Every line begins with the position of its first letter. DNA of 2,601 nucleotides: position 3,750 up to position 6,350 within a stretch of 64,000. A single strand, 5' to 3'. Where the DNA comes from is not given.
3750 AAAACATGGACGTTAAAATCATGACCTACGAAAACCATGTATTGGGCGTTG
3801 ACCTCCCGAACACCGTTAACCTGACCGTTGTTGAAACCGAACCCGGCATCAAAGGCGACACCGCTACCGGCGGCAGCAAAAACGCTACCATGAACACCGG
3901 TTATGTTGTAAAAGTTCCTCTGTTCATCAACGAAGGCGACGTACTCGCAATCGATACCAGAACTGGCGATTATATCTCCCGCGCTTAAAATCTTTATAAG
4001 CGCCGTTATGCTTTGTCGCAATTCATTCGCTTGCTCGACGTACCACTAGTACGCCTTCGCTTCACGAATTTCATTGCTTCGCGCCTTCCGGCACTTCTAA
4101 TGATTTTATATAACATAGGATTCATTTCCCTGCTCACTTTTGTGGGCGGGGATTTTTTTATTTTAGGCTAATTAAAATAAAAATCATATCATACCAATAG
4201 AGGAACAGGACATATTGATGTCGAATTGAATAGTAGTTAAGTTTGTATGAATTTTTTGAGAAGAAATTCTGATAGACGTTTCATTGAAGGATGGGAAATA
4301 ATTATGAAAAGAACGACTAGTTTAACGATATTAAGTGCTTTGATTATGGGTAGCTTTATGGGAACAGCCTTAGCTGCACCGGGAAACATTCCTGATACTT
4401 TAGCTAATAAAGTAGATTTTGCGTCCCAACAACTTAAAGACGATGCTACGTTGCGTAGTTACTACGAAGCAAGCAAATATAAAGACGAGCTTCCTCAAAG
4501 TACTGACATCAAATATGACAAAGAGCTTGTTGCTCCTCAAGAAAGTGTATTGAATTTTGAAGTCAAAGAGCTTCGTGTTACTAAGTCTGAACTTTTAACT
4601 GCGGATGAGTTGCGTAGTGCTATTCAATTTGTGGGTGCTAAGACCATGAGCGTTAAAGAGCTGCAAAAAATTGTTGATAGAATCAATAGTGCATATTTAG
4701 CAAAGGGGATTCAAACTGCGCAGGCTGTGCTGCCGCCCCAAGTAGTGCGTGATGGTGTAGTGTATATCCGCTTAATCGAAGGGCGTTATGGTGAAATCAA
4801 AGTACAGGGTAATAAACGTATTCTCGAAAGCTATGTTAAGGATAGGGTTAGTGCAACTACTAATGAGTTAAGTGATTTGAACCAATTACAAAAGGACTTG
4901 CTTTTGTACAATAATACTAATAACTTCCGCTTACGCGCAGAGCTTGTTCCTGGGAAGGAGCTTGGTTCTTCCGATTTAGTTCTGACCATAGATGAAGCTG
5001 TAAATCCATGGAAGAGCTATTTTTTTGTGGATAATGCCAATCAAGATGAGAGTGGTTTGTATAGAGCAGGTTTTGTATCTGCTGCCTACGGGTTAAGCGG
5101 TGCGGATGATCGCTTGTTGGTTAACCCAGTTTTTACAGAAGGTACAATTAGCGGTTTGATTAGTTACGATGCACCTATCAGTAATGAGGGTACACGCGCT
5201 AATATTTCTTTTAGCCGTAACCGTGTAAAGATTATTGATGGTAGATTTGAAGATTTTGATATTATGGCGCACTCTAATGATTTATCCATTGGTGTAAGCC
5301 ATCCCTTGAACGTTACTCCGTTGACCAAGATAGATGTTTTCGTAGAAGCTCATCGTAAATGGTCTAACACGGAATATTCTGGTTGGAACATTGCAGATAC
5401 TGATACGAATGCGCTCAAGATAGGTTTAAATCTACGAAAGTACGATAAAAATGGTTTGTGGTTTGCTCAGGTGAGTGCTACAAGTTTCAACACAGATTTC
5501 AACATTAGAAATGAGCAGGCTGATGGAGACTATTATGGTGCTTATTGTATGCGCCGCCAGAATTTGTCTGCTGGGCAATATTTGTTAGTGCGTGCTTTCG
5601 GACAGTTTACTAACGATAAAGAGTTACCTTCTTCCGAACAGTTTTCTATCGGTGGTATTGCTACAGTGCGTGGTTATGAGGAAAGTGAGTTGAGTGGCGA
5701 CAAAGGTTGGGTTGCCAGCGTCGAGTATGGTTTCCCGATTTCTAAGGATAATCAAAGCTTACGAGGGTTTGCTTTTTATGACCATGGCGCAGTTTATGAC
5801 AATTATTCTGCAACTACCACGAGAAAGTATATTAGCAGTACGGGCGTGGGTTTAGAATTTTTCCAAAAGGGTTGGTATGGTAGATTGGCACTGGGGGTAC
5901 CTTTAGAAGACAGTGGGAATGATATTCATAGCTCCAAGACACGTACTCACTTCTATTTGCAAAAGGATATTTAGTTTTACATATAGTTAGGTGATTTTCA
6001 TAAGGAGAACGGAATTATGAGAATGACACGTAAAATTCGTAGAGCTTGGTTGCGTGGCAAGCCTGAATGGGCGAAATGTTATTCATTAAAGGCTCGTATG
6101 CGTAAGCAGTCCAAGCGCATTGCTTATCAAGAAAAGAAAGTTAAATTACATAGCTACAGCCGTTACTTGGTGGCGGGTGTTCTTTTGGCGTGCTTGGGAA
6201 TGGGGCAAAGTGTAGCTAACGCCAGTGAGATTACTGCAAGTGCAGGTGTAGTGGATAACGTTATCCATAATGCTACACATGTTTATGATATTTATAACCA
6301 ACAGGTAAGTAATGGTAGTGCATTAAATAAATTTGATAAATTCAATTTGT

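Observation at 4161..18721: Self-contained type Vb (two-partner secretion) island with a 4,217-aa exoprotein inside a housekeeping backbone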

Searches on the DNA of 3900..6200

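Call 53: search_rna_families(source=window, start=3900, end=6200, threshold=evalue, max_evalue=1)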
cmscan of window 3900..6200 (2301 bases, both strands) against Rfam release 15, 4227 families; matches with E-value up to 1: 2.
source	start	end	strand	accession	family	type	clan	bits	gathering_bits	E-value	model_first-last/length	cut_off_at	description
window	4089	4164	+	RF02371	PyrG_leader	Cis-reg; leader;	-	28.7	65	0.38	1-78/78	no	PyrG leader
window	4071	4159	+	RF02837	anti-hemB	Gene; sRNA;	-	18.2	49.5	0.39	1-81/81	no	Burkholderia RNA 7 (anti-hemB)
